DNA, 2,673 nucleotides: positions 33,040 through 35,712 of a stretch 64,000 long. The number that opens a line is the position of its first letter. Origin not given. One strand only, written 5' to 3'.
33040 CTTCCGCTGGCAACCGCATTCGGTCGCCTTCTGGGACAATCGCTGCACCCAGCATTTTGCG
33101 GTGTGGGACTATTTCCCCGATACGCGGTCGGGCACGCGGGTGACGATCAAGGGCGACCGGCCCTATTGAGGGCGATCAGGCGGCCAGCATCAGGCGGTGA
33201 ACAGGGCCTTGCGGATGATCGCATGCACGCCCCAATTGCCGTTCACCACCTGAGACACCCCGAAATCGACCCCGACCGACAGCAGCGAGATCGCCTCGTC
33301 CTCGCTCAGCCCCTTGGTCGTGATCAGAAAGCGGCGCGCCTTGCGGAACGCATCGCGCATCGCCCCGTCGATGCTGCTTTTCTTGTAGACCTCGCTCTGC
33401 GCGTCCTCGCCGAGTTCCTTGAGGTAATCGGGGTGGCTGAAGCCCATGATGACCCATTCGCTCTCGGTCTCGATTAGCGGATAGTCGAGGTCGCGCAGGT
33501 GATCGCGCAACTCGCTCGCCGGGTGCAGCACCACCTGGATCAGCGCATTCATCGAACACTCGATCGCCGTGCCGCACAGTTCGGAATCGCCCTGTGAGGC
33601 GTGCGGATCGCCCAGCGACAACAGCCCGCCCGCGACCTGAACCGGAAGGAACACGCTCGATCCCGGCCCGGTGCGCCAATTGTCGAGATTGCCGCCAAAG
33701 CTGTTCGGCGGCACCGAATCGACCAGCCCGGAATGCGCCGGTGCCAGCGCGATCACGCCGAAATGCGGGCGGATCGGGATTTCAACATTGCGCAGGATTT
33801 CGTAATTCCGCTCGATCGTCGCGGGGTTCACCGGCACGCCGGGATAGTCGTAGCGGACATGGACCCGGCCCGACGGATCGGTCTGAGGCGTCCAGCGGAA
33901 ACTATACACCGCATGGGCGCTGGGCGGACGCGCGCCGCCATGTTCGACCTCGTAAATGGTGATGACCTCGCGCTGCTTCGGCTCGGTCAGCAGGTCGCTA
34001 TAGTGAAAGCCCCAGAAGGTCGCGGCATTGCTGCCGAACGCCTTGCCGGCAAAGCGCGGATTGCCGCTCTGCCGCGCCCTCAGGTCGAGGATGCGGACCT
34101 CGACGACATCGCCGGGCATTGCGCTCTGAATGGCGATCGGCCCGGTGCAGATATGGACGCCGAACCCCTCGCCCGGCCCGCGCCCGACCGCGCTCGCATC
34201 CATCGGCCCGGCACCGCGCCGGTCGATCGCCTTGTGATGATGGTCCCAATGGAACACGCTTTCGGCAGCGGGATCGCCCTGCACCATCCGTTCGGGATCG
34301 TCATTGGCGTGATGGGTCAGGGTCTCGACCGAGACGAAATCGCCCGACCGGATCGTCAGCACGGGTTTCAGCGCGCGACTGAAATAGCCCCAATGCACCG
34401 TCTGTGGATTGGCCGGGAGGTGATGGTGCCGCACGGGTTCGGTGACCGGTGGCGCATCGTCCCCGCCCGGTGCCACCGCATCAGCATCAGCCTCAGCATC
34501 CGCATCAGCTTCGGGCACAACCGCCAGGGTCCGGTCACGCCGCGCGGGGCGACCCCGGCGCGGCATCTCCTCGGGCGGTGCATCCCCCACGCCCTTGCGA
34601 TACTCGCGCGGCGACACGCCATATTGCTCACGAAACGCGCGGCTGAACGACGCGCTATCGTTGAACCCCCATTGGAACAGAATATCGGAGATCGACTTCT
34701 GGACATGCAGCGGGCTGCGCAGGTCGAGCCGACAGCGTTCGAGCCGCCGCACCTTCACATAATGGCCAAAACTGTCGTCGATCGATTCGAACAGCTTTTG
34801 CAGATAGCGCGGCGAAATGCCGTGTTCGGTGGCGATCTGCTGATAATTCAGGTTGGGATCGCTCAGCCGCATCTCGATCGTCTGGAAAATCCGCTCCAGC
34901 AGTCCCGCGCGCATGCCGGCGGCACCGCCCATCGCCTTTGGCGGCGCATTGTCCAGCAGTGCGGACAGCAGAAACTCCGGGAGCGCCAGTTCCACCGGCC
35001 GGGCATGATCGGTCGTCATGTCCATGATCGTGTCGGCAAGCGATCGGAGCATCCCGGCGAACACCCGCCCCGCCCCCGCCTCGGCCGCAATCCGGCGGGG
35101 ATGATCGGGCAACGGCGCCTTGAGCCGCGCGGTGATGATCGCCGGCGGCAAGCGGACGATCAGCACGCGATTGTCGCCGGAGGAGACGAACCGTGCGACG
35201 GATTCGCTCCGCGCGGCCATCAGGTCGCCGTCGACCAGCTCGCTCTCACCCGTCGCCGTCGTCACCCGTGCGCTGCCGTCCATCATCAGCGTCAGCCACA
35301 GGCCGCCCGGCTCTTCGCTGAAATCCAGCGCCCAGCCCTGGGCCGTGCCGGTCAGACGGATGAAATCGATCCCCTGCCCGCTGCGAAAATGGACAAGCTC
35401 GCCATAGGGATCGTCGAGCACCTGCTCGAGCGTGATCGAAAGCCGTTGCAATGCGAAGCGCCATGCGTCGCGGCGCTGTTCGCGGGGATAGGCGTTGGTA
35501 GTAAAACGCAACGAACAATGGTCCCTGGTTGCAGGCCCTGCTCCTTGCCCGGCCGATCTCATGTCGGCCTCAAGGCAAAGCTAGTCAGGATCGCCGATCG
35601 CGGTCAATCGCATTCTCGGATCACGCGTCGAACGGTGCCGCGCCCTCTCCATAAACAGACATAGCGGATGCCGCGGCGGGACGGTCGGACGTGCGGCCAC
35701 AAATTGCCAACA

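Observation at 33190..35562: AraC-family regulator fused in frame to a complete acetamidase/formamidase domain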

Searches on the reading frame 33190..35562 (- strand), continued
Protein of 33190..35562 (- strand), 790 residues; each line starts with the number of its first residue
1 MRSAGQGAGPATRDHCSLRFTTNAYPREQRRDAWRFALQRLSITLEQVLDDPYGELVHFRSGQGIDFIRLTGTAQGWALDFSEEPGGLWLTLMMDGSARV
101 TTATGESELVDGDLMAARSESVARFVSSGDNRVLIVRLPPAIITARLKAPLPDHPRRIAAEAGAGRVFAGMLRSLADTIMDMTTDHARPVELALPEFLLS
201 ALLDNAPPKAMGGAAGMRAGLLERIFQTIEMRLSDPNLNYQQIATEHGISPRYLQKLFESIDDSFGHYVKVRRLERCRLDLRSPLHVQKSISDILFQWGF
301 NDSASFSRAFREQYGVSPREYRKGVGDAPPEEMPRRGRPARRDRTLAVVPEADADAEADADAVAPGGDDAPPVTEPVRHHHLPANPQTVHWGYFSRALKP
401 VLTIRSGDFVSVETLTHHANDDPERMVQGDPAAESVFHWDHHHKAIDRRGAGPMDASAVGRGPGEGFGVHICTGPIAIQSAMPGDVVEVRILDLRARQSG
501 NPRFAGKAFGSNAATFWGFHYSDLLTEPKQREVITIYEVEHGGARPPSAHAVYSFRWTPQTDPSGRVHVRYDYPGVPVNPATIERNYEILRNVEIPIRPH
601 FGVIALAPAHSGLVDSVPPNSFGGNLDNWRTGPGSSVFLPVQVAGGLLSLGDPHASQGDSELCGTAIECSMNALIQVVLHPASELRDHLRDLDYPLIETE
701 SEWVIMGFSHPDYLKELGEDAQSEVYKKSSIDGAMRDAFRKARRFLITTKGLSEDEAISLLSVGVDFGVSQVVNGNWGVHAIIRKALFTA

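Call 49: search_protein_families(library=pfam, proteins=[L038:6410-7699:+, L038:7739-8533:+, L038:8560-9801:+, L038:12357-13289:-, L038:13446-14438:+, L038:14593-16770:+, L038:16764-17774:+, L053:8787-9818:+, L053:12506-13408:+, L053:13481-14338:+], max_evalue=0.0001)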
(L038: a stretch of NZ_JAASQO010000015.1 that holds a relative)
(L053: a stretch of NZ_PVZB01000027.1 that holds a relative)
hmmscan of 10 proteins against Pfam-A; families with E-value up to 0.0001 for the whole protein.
L038:6410-7699:+ (429 aa): 2 families
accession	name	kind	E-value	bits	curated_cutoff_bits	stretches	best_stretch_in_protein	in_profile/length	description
PF00848.25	Ring_hydroxyl_A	-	3.8e-25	89.5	24.9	1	227-419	10-207/208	Ring hydroxylating alpha subunit (catalytic domain)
PF00355.32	Rieske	-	5.1e-21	74.8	20.3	1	84-171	1-87/88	Rieske [2Fe-2S] domain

L038:7739-8533:+ (264 aa): 1 family
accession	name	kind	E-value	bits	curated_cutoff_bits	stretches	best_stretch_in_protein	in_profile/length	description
PF02900.23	LigB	-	2e-18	66.9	26.3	1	28-235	30-242/269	Catalytic LigB subunit of aromatic ring-opening dioxygenase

L038:8560-9801:+ (413 aa): 1 family
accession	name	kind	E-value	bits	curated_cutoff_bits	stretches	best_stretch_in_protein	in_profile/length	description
PF03069.20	FmdA_AmdA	-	1.5e-31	110.1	27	2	261-408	202-371/373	Acetamidase/Formamidase family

L038:12357-13289:- (310 aa): 1 family
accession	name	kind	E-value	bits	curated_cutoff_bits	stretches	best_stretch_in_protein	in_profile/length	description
PF00294.29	PfkB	-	1.5e-36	126.8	25.8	1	3-294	2-298/302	pfkB family carbohydrate kinase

L038:13446-14438:+ (330 aa): 1 family
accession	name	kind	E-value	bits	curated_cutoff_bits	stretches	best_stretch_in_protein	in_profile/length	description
PF12833.13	HTH_18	-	1.8e-19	70.3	33.6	1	248-323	1-76/80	Helix-turn-helix domain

L038:14593-16770:+ (725 aa): 2 families
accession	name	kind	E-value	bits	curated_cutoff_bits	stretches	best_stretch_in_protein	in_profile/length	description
PF00593.30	TonB_dep_Rec_b-barrel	-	8.5e-40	138.3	27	1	294-691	65-436/436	TonB dependent receptor-like, beta-barrel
PF07715.20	Plug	-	4.1e-11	43.8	23.9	1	59-167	2-107/107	TonB-dependent Receptor Plug Domain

L038:16764-17774:+ (336 aa): 3 families
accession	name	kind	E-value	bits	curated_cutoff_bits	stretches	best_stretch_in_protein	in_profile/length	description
PF00756.26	Esterase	-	7.8e-20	72.1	22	1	80-301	11-231/251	Putative esterase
PF12146.15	Hydrolase_4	-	1.8e-05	24.6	27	1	188-249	68-127/239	Serine aminopeptidase, S33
PF00561.26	Abhydrolase_1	-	5.4e-05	23.4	25.8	1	194-239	65-110/245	alpha/beta hydrolase fold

L053:8787-9818:+ (343 aa): 1 family
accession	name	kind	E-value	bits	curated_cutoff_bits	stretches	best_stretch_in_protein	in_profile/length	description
PF03069.20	FmdA_AmdA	-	1.3e-30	107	27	2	188-335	202-371/373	Acetamidase/Formamidase family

L053:12506-13408:+ (300 aa): 0 families

L053:13481-14338:+ (285 aa): 1 family
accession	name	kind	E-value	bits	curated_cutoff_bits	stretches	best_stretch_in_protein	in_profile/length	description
PF00497.25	SBP_bac_3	-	1.9e-26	92.8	26.4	1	45-271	1-130/132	Bacterial extracellular solute-binding proteins, family 3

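Call 50: search_protein_families(library=pfam, proteins=[L053:6969-7748:+, L053:5260-6591:-, L053:4195-5244:-, L053:14398-16101:+, L053:16115-17131:+, L061:7458-9362:-, L061:9402-9899:-, L061:12515-13792:+, L061:14729-15970:-, L061:15993-17639:-], max_evalue=0.0001)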
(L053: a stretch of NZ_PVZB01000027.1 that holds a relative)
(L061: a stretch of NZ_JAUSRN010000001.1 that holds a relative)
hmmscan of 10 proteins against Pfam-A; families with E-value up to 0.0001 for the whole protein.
L053:6969-7748:+ (259 aa): 2 families
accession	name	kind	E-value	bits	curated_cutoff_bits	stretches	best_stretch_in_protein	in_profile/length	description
PF00440.29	TetR_N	-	4.8e-09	36.3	24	1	29-74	1-46/47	Bacterial regulatory proteins, tetR family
PF02909.22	TetR_C_1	-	1.9e-05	25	21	1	85-238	2-143/146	Tetracyclin repressor-like, C-terminal domain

L053:5260-6591:- (443 aa): 1 family
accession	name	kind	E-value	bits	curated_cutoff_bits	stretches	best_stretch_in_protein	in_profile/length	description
PF00202.27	Aminotran_3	-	1.6e-49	169.1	30.5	1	56-412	8-383/403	Aminotransferase class-III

L053:4195-5244:- (349 aa): 1 family
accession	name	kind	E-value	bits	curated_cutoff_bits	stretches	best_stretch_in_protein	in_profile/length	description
PF02126.24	PTE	-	2.4e-76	257.5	22.4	1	21-347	1-298/298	Phosphotriesterase family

L053:14398-16101:+ (567 aa): 4 families
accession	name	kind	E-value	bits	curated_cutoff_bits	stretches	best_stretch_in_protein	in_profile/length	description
PF00005.33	ABC_tran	-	1.4e-32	113.6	25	1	330-491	1-137/137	ABC transporter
PF00528.27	BPD_transp_1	-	5.7e-17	62.5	26.4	1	69-248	1-180/184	Binding-protein-dependent transport system inner membrane component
PF13304.12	AAA_21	-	2e-09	38.4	27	0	343-376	2-45/304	AAA domain, putative AbiEii toxin, Type IV TA system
PF02463.25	SMC_N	-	7.8e-07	29.2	40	0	453-528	127-205/220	RecF/RecN/SMC N terminal domain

L053:16115-17131:+ (338 aa): 1 family
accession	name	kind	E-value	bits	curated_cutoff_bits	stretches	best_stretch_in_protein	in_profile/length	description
PF00561.26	Abhydrolase_1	-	3e-14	53.7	25.8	1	64-301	23-227/245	alpha/beta hydrolase fold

L061:7458-9362:- (634 aa): 5 families
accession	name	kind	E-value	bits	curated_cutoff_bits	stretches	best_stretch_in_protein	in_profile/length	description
PF13361.12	UvrD_C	-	9.1e-26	91.5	25.6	2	568-629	284-346/350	UvrD-like helicase C-terminal domain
PF08378.17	NERD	-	1.4e-13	51.7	22.1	1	47-143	4-96/111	Nuclease-related domain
PF00580.27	UvrD-helicase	-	1.1e-09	38.8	23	1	264-352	4-94/271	UvrD/REP helicase N-terminal domain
PF13245.12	AAA_19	-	1.8e-07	31.8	25.1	1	265-428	2-131/134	AAA domain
PF13538.12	UvrD_C_2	-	4e-07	30.2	27.4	1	573-628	4-51/52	UvrD-like helicase C-terminal domain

L061:9402-9899:- (165 aa): 1 family
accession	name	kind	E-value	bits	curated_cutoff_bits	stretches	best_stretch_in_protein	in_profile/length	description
PF01042.26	Ribonuc_L-PSP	-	2.3e-28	99.1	27.3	1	36-152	4-119/121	Endoribonuclease L-PSP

L061:12515-13792:+ (425 aa): 3 families
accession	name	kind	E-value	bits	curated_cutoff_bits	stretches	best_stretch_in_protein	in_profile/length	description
PF13458.12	Peripla_BP_6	-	4e-66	224.5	31.7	1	63-399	1-341/343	Periplasmic binding protein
PF13433.12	Peripla_BP_5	-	3.5e-17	63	27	1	64-372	1-311/363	Periplasmic binding protein domain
PF01094.35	ANF_receptor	-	8.7e-09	35.3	25.4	1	92-381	14-334/353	Receptor family ligand binding region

L061:14729-15970:- (413 aa): 1 family
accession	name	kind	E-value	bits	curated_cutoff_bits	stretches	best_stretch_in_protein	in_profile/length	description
PF03069.20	FmdA_AmdA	-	4.2e-30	105.3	27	2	237-397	203-357/373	Acetamidase/Formamidase family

L061:15993-17639:- (548 aa): 4 families
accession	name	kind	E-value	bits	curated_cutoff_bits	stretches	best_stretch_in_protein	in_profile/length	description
PF00005.33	ABC_tran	-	1.2e-36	126.8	25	1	302-459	1-137/137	ABC transporter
PF00528.27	BPD_transp_1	-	6.2e-17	62.3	26.4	1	31-212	1-182/184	Binding-protein-dependent transport system inner membrane component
PF13304.12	AAA_21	-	4.5e-13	50.4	27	1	428-491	235-300/304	AAA domain, putative AbiEii toxin, Type IV TA system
PF02463.25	SMC_N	-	3.2e-05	23.9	40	0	428-494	134-202/220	RecF/RecN/SMC N terminal domain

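Call 78: search_protein_families(library=ncbifam, proteins=[L061:12515-13792:+, L061:14729-15970:-, L061:15993-17639:-, L061:17720-18745:-, L053:12506-13408:+, L053:13481-14338:+, L053:14398-16101:+, L053:8787-9818:+], max_evalue=1e-8)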
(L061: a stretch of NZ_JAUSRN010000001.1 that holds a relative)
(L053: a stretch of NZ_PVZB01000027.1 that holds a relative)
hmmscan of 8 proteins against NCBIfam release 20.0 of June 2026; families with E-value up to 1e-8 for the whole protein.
L061:12515-13792:+ (425 aa): 3 families
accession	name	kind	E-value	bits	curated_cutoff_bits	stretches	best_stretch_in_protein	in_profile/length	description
TIGR03407.1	urea_ABC_UrtA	exception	4.9e-17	61.9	492.75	1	64-375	1-317/361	urea ABC transporter substrate-binding protein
TIGR03669.1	urea_ABC_arch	equivalog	1.2e-11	44.2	494.8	1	64-368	1-306/375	urea ABC transporter substrate-binding protein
NF011933.0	PRK15404.1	subfamily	1.3e-11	44.2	477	1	48-354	11-319/370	high-affinity branched-chain amino acid ABC transporter substrate-binding protein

L061:14729-15970:- (413 aa): 1 family
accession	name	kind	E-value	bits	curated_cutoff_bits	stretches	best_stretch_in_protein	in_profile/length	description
NF045496.1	FormamaseFmdA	equivalog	2.3e-18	66.1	500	1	236-284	213-261/407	formamidase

L061:15993-17639:- (548 aa): 190 families (the best 25 are shown)
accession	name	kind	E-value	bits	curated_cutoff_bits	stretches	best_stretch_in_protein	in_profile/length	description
NF008428.0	PRK11264.1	equivalog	3.3e-77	259.1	406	1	287-534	4-247/250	L-cystine ABC transporter ATP-binding protein TcyN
TIGR03005.1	ectoine_ehuA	equivalog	5.8e-77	258.3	345.4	1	288-534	2-250/252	ectoine/hydroxyectoine ABC transporter ATP-binding protein EhuA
NF007027.0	PRK09493.1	equivalog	4.9e-76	255.3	379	1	290-532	5-237/240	glutamine ABC transporter ATP-binding protein GlnQ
NF007908.0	PRK10619.1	equivalog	2.9e-64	216.7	466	1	287-532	6-253/257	histidine ABC transporter ATP-binding protein HisP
NF008338.0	PRK11124.1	equivalog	8.2e-64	215.4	369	1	286-532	2-241/242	arginine ABC transporter ATP-binding protein ArtP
TIGR00972.1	3a0107s01c2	equivalog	3.1e-58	197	343.2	1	287-532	2-244/248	phosphate ABC transporter ATP-binding protein PstB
TIGR03265.1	PhnT2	equivalog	4.3e-56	190.6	457.7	1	286-532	4-236/353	putative 2-aminoethylphosphonate ABC transporter ATP-binding protein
TIGR02315.1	ABC_phnC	equivalog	6.3e-55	186.2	266.1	1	287-518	2-233/243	phosphonate ABC transporter ATP-binding protein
TIGR00968.1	3a0106s01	subfamily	3.7e-54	183.7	342.75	1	288-532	2-232/237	sulfate ABC transporter ATP-binding protein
TIGR02314.1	ABC_MetN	equivalog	2.7e-53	181.2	499.7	1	301-531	20-241/343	methionine ABC transporter ATP-binding protein MetN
TIGR02982.1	heterocyst_DevA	subfamily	8.9e-53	179.1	295.8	1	290-509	5-219/220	ABC exporter ATP-binding subunit, DevA family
NF006987.0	PRK09452.1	equivalog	2.5e-51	174.5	482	1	285-532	16-249/378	spermidine/putrescine ABC transporter ATP-binding protein PotA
TIGR03258.1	PhnT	equivalog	3.5e-51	174.3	499.15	1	284-543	6-250/359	2-aminoethylphosphonate ABC transport system ATP-binding subunit PhnT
TIGR02673.1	FtsE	equivalog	3.4e-50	170.7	264.85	1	288-507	3-213/214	cell division ATP-binding protein FtsE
NF008105.0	PRK10851.1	equivalog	6.1e-50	169.9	502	1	287-532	3-238/362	sulfate/thiosulfate ABC transporter ATP-binding protein CysA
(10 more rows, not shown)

L061:17720-18745:- (341 aa): 8 families
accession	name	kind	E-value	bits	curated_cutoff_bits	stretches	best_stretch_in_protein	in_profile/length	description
TIGR01096.1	3A0103s03R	subfamily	4.8e-23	82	256.35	1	84-325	11-249/250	lysine/arginine/ornithine ABC transporter substrate-binding protein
NF052427.1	StpK7MSMEG_1200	equivalog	1.5e-20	73.2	900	1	69-335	334-594/601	serine/threonine protein kinase StpK7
NF007029.0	PRK09495.1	equivalog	5.6e-19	68.9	303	1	96-324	24-241/248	glutamine ABC transporter substrate-binding protein GlnH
NF008426.0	PRK11260.1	equivalog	8.8e-14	51.4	312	1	118-323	60-257/266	cystine ABC transporter substrate-binding protein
TIGR02995.1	ectoine_ehuB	equivalog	1.9e-11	43.8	190.9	1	145-333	78-267/275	ectoine/hydroxyectoine ABC transporter substrate-binding protein EhuB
NF041764.1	ArtI_Ecoli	equivalog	1.2e-09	37.9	522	1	102-324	26-239/243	arginine ABC transporter substrate-binding protein ArtI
NF041765.1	ArtJ_Ecoli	equivalog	1.3e-09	38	510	1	107-317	31-232/243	arginine ABC transporter substrate-binding protein ArtJ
NF011583.0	PRK15007.1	subfamily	8.6e-09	35.1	358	1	102-322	26-237/243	arginine ABC transporter substrate-binding protein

L053:12506-13408:+ (300 aa): 1 family
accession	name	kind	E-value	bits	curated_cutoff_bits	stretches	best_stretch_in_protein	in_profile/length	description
TIGR03212.1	uraD_N-term-dom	equivalog_domain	4.6e-26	91.6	424.6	1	71-294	72-290/297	allantoinase PuuE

L053:13481-14338:+ (285 aa): 10 families
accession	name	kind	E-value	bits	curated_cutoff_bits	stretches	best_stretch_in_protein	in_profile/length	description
TIGR01096.1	3A0103s03R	subfamily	4.2e-21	75.6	256.35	1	41-270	23-249/250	lysine/arginine/ornithine ABC transporter substrate-binding protein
NF008426.0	PRK11260.1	equivalog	1.4e-20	73.6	312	1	3-270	3-259/266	cystine ABC transporter substrate-binding protein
NF052427.1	StpK7MSMEG_1200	equivalog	1e-15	57.3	900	1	45-212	364-527/601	serine/threonine protein kinase StpK7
TIGR02995.1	ectoine_ehuB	equivalog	1.3e-14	54.1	190.9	1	45-275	35-264/275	ectoine/hydroxyectoine ABC transporter substrate-binding protein EhuB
NF041765.1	ArtJ_Ecoli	equivalog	8.1e-13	48.5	510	1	39-270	17-240/243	arginine ABC transporter substrate-binding protein ArtJ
NF041764.1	ArtI_Ecoli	equivalog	2.7e-12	46.6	522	1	40-268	18-238/243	arginine ABC transporter substrate-binding protein ArtI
NF011583.0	PRK15007.1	subfamily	1.7e-11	44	358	1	40-267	18-237/243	arginine ABC transporter substrate-binding protein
NF011586.0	PRK15010.1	equivalog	7.1e-11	42.1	440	1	35-270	19-252/260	lysine/arginine/ornithine ABC transporter substrate-binding protein ArgT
NF011965.0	PRK15437.1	equivalog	5.7e-10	39.2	459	1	43-270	26-252/260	histidine ABC transporter substrate-binding protein HisJ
NF007029.0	PRK09495.1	equivalog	2.6e-09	37.2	303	1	42-271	24-244/248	glutamine ABC transporter substrate-binding protein GlnH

L053:14398-16101:+ (567 aa): 190 families (the best 25 are shown)
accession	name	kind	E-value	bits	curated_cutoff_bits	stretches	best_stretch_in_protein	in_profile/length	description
NF007027.0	PRK09493.1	equivalog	4.8e-87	291.3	379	1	318-563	5-237/240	glutamine ABC transporter ATP-binding protein GlnQ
NF008428.0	PRK11264.1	equivalog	5.3e-86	287.9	406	1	319-565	8-247/250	L-cystine ABC transporter ATP-binding protein TcyN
TIGR03005.1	ectoine_ehuA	equivalog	2.4e-85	285.8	345.4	1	319-563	5-248/252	ectoine/hydroxyectoine ABC transporter ATP-binding protein EhuA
NF007908.0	PRK10619.1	equivalog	3.5e-72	242.7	466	1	317-563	8-253/257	histidine ABC transporter ATP-binding protein HisP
NF008338.0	PRK11124.1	equivalog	1e-65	221.6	369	1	319-562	7-240/242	arginine ABC transporter ATP-binding protein ArtP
TIGR00972.1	3a0107s01c2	equivalog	1.3e-57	195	343.2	1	319-562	6-243/248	phosphate ABC transporter ATP-binding protein PstB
NF011680.0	PRK15100.1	equivalog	3.2e-53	180.9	300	1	48-254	12-219/222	cystine ABC transporter permease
TIGR00968.1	3a0106s01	subfamily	2.7e-51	174.4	342.75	1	318-562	4-231/237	sulfate ABC transporter ATP-binding protein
NF006987.0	PRK09452.1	equivalog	5.3e-51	173.5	482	1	308-561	11-247/378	spermidine/putrescine ABC transporter ATP-binding protein PotA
TIGR02982.1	heterocyst_DevA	subfamily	1.2e-50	172.2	295.8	1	326-540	17-219/220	ABC exporter ATP-binding subunit, DevA family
TIGR01186.1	proV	subfamily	3.7e-50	171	326.6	1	325-563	4-231/363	betaine/proline/choline family ABC transporter ATP-binding protein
TIGR03265.1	PhnT2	equivalog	7.1e-50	170.2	457.7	1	314-556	4-229/353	putative 2-aminoethylphosphonate ABC transporter ATP-binding protein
TIGR02315.1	ABC_phnC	equivalog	9.9e-50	169.2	266.1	1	319-552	6-236/243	phosphonate ABC transporter ATP-binding protein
NF008105.0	PRK10851.1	equivalog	1.6e-46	158.7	502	1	319-557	7-232/362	sulfate/thiosulfate ABC transporter ATP-binding protein CysA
TIGR02673.1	FtsE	equivalog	1.7e-45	155.3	264.85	1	319-538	6-213/214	cell division ATP-binding protein FtsE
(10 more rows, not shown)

L053:8787-9818:+ (343 aa): 1 family
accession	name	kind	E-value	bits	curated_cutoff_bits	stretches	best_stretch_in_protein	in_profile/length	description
NF045496.1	FormamaseFmdA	equivalog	6.9e-18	64.5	500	1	187-243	212-269/407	formamidase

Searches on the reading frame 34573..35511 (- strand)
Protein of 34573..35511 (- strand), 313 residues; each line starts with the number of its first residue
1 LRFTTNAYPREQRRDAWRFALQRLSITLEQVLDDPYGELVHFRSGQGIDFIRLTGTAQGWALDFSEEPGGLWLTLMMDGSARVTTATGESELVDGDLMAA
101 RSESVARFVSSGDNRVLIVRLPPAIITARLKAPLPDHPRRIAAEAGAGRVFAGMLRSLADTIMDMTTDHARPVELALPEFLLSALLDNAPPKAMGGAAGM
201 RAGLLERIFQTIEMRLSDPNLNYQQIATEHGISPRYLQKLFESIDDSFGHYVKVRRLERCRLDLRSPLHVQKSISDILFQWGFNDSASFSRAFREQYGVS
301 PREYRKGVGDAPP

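Call 64: search_solved_structures(query=window:34573-35511:-, max_evalue=0.001)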
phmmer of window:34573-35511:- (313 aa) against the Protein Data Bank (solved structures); distinct sequences matched with E-value up to 0.001: 11.
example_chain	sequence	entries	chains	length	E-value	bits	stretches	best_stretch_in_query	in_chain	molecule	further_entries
5nla_A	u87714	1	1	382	2.9e-12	49.9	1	152-308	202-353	Putative transcriptional regulator TRANSCRIPTION REGULATOR protein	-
7w5w_J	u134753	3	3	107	1.3e-09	41.2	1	211-306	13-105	Regulatory protein SoxS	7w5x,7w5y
7vwy_G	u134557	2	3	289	5.9e-09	39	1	202-307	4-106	Right origin-binding protein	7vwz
1d5y_A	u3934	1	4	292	7.7e-09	38.6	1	202-307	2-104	ROB TRANSCRIPTION FACTOR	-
7bef_G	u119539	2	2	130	1.5e-07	34.4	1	202-306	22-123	Transcriptional activator RamA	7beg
6swi_A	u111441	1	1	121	1.8e-06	30.8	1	204-306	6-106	Two-component response regulator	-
3oio_A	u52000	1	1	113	4.3e-05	26.3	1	201-305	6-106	Transcriptional regulator (AraC-type DNA-binding domain-containing proteins)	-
7r3w_A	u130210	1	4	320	0.00011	25.1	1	204-306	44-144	Putative bacterial regulatory helix-turn-helix protein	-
1bl0_A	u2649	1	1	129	0.00016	24.4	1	206-306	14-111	PROTEIN (MULTIPLE ANTIBIOTIC RESISTANCE PROTEIN)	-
1xs9_A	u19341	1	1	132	0.00017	24.3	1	206-306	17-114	Multiple antibiotic resistance protein marA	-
2k9s_A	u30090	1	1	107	0.00046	22.9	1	209-307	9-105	Arabinose operon regulatory protein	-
